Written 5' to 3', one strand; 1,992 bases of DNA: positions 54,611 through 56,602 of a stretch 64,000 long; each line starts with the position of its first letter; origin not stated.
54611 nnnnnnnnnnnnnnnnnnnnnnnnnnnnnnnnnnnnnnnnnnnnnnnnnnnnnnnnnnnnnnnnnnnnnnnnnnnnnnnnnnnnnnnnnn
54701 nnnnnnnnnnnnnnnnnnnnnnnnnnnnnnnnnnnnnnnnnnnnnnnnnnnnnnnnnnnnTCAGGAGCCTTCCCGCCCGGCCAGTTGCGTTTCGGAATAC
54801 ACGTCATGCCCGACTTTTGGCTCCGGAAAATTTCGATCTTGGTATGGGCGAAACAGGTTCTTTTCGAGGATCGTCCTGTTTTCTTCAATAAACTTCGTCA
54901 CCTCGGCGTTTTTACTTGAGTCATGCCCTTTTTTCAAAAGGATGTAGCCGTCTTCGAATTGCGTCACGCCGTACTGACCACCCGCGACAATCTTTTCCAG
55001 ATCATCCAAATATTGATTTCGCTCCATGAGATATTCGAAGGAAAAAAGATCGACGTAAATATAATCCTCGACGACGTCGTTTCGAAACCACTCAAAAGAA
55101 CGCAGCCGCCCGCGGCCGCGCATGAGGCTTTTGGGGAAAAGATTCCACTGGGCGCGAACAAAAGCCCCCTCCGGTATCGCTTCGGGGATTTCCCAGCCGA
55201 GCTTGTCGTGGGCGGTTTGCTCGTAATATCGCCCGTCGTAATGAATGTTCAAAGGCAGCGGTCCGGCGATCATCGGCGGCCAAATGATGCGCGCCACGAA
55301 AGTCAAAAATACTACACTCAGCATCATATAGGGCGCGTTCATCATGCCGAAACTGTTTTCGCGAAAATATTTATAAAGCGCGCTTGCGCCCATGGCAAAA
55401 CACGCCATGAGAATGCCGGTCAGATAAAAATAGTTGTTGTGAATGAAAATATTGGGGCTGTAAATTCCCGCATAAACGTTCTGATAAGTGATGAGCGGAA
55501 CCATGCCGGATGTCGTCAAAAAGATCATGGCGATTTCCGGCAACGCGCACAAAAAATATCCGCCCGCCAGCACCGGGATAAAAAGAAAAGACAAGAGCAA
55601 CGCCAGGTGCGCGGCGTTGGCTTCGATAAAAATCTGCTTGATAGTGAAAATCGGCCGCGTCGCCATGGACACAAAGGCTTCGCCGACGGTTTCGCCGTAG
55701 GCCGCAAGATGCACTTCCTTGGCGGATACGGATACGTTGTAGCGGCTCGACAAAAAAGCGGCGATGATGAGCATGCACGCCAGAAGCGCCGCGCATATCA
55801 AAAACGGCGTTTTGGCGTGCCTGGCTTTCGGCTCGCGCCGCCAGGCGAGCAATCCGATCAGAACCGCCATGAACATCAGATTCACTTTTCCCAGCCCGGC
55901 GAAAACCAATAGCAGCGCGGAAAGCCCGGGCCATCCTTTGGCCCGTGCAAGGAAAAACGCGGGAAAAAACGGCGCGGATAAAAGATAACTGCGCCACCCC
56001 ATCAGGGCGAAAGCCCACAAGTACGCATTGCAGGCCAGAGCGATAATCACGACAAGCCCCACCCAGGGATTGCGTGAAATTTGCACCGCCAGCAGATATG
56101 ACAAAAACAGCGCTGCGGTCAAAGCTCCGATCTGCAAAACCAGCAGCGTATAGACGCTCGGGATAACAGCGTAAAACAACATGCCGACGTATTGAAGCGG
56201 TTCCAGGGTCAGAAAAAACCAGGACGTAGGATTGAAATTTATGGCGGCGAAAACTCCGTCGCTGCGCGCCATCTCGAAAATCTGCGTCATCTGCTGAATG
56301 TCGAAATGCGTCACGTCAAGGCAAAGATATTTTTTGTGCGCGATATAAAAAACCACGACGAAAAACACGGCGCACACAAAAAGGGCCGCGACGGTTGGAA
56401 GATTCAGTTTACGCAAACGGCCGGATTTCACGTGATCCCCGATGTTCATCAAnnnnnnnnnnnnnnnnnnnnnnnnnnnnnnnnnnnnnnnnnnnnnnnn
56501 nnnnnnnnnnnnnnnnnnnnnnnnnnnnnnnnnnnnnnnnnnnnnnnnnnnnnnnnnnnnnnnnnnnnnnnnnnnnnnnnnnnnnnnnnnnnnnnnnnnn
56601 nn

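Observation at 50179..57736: Five-gene minus-strand operon combining a Cys-repeat secreted protein, a GT-C-like membrane protein, a B12-radical SAM enzyme, a sugar-kinase/HAD fusion and an unknown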

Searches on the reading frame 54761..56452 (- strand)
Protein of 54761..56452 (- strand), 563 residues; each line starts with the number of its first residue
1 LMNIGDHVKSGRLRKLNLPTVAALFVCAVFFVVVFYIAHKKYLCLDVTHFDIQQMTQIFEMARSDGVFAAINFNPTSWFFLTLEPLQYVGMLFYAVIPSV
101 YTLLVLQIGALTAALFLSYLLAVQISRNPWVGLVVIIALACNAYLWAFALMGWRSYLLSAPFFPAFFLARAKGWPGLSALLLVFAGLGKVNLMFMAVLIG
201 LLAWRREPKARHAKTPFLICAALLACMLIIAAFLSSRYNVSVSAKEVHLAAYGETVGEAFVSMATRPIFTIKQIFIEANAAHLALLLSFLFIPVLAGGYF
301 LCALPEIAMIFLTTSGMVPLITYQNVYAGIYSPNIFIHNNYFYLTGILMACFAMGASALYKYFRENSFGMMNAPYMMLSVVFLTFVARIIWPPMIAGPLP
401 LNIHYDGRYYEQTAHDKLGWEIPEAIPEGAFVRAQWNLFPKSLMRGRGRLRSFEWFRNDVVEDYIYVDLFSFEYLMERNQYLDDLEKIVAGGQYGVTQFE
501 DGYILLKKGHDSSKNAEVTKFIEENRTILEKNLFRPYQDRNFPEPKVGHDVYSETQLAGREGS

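Call 4: search_protein_families(library=pfam, proteins=[window:54761-56452:-], max_evalue=0.01)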
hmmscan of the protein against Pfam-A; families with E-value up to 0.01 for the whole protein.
window:54761-56452:- (563 aa): 1 family
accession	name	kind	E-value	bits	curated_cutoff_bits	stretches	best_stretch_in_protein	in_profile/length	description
PF09852.15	DUF2079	-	1.7e-13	50.9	28.2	1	85-505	48-459/459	Predicted membrane protein (DUF2079)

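Call 5: search_protein_families(library=ncbifam, proteins=[window:54761-56452:-], max_evalue=0.01)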
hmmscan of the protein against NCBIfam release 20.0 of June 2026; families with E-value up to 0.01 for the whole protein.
window:54761-56452:- (563 aa): 0 families

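Call 26: find_homologous_proteins(query=window:54761-56452:-)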
Query window:54761-56452:- (563 aa): 3 proteins with E <= 0.001 among 8000 candidates.
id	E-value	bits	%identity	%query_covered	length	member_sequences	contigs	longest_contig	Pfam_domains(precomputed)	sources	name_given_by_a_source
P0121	0.0e+0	1277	100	100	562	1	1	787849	PF09852.16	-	-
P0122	5.5e-235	799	63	96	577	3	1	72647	PF09852.16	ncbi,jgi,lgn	-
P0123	1.3e-229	782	61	96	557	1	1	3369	PF09852.16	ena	-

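Call 27: find_encoding_contigs(protein=P0122, flank=10000, max_places=4)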
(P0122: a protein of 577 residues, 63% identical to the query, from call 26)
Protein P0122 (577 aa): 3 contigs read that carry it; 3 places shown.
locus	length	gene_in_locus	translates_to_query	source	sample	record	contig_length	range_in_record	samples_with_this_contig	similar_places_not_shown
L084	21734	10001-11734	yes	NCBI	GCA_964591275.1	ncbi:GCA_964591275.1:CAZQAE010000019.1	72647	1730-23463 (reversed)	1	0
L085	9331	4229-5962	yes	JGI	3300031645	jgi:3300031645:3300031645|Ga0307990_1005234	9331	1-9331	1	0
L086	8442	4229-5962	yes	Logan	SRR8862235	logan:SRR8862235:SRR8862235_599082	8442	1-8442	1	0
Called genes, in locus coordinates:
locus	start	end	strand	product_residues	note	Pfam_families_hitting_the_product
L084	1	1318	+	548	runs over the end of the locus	PF18911:PKD_4, PF22352:K319L-like_PKD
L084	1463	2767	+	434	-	PF13489:Methyltransf_23, PF08241:Methyltransf_11, PF08242:Methyltransf_12, PF13649:Methyltransf_25, PF13847:Methyltransf_31 (weak), PF14524:Wzt_C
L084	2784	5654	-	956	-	PF13692:Glyco_trans_1_4, PF00534:Glycos_transf_1, PF13524:Glyco_trans_1_2 (weak)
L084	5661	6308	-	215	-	-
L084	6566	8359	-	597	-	PF00501:AMP-binding, PF13193:AMP-binding_C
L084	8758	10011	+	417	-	-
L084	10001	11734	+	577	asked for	PF09852:DUF2079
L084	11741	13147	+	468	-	PF02310:B12-binding, PF04055:Radical_SAM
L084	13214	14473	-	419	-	-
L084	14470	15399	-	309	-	PF01745:IPT (weak), PF01715:IPPT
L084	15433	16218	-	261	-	PF03372:Exo_endo_phos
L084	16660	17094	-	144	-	PF13091:PLDc_2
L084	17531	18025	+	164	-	-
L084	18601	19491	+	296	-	PF20247:DUF6602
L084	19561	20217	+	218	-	PF00561:Abhydrolase_1, PF12146:Hydrolase_4, PF12697:Abhydrolase_6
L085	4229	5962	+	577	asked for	PF09852:DUF2079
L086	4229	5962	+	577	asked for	PF09852:DUF2079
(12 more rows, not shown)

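Call 28: find_encoding_contigs(protein=P0123, flank=10000, max_places=3)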
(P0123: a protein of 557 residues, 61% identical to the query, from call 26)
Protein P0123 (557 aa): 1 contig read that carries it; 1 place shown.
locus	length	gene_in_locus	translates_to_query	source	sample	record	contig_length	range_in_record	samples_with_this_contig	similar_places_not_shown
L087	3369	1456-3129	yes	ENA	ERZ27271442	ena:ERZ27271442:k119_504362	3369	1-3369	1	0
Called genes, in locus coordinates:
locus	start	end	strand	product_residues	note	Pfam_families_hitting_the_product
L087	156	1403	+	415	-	-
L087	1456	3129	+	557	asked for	PF09852:DUF2079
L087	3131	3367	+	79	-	?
